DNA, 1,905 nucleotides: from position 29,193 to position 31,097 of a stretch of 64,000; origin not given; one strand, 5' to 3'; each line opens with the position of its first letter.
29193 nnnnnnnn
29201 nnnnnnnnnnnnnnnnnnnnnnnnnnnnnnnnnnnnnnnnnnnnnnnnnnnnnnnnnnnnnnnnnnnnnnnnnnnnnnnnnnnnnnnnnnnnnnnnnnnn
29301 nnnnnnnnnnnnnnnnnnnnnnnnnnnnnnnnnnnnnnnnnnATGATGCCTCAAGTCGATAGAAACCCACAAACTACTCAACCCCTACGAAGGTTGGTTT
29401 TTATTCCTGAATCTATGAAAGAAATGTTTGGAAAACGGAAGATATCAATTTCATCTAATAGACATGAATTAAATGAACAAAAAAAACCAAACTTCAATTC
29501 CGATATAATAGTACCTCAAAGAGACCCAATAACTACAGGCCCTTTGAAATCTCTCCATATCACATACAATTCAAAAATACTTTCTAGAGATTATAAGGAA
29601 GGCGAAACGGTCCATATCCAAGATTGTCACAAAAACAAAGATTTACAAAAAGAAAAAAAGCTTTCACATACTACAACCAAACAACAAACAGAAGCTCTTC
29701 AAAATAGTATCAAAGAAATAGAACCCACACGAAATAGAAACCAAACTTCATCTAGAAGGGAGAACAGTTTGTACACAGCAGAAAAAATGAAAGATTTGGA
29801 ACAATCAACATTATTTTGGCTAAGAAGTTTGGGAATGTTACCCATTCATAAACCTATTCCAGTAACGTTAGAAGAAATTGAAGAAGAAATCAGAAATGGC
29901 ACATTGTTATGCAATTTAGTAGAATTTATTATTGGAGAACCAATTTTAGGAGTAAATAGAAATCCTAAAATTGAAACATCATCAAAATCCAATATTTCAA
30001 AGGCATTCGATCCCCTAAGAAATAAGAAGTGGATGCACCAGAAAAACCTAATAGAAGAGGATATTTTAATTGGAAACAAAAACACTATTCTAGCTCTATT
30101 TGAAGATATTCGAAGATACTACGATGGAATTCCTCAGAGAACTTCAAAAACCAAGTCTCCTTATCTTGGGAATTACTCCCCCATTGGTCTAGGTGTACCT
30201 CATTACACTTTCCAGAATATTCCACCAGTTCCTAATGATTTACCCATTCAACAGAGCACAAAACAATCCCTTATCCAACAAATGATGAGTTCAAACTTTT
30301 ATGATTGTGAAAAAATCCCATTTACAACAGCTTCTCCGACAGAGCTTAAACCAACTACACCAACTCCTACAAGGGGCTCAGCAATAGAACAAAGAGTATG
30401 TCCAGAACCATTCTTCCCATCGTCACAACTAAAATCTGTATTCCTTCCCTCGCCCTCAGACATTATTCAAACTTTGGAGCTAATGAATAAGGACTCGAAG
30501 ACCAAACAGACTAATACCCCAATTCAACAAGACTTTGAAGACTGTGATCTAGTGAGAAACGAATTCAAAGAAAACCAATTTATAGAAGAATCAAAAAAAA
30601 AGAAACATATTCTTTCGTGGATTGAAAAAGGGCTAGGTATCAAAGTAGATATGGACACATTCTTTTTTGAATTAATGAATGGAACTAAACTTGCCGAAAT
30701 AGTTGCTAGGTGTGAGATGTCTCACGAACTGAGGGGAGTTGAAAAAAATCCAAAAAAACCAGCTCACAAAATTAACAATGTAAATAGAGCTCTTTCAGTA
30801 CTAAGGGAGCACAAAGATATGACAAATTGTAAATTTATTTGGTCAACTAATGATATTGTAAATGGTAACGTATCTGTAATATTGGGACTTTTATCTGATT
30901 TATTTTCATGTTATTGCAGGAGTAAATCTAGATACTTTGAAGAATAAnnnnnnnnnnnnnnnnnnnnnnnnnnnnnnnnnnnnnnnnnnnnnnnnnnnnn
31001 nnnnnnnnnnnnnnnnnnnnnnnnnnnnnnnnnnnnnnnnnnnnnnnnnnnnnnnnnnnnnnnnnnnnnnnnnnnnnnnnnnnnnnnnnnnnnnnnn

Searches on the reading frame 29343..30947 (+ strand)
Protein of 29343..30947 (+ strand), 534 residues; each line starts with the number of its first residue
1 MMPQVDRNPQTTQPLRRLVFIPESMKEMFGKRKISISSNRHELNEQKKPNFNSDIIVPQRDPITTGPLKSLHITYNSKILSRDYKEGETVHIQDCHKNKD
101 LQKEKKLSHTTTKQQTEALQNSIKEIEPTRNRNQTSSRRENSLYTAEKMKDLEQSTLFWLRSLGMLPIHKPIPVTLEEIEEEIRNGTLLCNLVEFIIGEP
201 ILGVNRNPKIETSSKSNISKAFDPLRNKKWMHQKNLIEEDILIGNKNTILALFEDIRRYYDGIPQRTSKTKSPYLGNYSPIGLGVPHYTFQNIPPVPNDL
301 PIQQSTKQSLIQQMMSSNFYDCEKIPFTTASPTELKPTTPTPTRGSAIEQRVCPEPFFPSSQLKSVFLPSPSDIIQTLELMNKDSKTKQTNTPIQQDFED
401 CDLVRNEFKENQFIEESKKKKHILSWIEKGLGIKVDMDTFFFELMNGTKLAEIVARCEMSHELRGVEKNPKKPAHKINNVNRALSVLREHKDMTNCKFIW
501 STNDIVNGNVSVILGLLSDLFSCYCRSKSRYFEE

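Call 9: find_encoding_contigs(protein=window:29343-30947:+, flank=10000, max_places=4)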
Protein window:29343-30947:+ (534 aa): no gene with exactly this product is on record in the collection.

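Call 35: search_protein_families(library=pfam, proteins=[window:29343-30944:+], max_evalue=0.001)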
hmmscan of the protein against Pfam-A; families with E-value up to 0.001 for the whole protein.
window:29343-30944:+ (534 aa): 1 family
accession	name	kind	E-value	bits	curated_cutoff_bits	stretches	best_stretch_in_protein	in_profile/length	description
PF00307.36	CH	-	5.5e-15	55.9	26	2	419-524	3-107/109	Calponin homology (CH) domain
